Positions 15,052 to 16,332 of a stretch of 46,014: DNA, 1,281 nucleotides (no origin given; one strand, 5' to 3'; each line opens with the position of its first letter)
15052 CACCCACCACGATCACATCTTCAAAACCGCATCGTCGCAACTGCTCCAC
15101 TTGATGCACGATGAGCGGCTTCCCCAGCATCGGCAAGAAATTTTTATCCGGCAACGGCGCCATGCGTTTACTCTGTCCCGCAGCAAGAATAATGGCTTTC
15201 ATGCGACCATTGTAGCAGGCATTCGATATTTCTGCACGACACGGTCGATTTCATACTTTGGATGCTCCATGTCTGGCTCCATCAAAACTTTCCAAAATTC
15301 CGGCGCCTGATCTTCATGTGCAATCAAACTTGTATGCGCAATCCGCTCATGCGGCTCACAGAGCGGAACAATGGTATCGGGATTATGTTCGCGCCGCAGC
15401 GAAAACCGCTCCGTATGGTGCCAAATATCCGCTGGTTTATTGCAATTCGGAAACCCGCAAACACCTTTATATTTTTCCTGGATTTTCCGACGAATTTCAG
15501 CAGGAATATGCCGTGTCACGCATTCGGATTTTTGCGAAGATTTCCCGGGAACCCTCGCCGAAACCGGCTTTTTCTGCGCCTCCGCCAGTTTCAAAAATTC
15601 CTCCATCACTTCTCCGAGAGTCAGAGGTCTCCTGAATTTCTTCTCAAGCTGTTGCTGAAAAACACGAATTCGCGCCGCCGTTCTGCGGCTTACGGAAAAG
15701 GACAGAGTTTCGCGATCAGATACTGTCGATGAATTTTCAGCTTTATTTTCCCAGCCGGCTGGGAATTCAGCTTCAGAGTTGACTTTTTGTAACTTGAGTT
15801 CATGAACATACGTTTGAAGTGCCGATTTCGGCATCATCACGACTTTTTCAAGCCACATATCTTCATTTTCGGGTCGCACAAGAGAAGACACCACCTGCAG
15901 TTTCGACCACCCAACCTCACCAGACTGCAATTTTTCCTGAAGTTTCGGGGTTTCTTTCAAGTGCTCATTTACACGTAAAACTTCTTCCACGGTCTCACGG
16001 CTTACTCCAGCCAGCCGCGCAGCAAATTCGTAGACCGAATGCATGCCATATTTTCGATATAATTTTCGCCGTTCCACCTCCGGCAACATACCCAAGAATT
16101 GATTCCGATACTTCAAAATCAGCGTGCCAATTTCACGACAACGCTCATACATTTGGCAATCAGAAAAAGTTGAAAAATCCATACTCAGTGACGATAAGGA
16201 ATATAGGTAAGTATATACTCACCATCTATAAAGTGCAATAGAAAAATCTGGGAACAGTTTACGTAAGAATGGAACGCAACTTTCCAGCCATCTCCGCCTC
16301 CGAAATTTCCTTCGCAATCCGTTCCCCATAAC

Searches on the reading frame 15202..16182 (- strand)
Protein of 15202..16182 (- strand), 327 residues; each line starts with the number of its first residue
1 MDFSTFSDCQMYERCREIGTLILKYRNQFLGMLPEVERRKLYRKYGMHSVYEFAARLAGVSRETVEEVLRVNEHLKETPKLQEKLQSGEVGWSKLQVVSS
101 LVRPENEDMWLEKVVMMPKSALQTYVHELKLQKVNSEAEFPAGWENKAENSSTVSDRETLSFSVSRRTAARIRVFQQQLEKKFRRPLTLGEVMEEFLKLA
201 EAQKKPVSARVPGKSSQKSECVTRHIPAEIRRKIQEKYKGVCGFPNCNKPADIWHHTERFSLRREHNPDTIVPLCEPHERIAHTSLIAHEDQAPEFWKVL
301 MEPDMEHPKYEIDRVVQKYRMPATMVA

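Call 10: search_protein_families(library=pfam, proteins=[window:15202-16182:-], max_evalue=0.001)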
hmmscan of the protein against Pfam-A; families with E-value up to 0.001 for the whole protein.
window:15202-16182:- (327 aa): 0 families

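Call 21: search_protein_families(library=pfam, proteins=[window:15202-16182:-], max_evalue=10)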
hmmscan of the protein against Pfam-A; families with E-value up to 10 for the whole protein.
window:15202-16182:- (327 aa): 3 families
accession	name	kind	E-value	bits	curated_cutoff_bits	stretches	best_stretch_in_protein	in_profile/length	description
PF00356.27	LacI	-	0.034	14.4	27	1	55-77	6-28/46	Bacterial regulatory proteins, lacI family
PF04675.19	DNA_ligase_A_N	-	0.11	13.1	24.6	1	173-205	95-127/174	DNA ligase N terminus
PF15730.10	DUF4680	-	0.23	12.2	27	1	132-205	35-105/144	Domain of unknown function (DUF4680)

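Call 86: search_protein_families(library=phrogs, proteins=[window:15202-16182:-], max_evalue=0.01)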
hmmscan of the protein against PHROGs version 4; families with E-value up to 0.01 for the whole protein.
window:15202-16182:- (327 aa): 2 families
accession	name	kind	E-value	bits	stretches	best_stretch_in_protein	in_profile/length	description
phrog_6544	-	unknown function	0.002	18.5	1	222-288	9-74/248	-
phrog_333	-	DNA, RNA and nucleotide metabolism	0.0044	18.2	1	215-278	10-74/138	HNH endonuclease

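Call 87: search_protein_families(library=ncbifam, proteins=[window:15202-16182:-], max_evalue=0.01)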
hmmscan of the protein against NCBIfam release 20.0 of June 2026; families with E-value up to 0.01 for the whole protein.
window:15202-16182:- (327 aa): 0 families
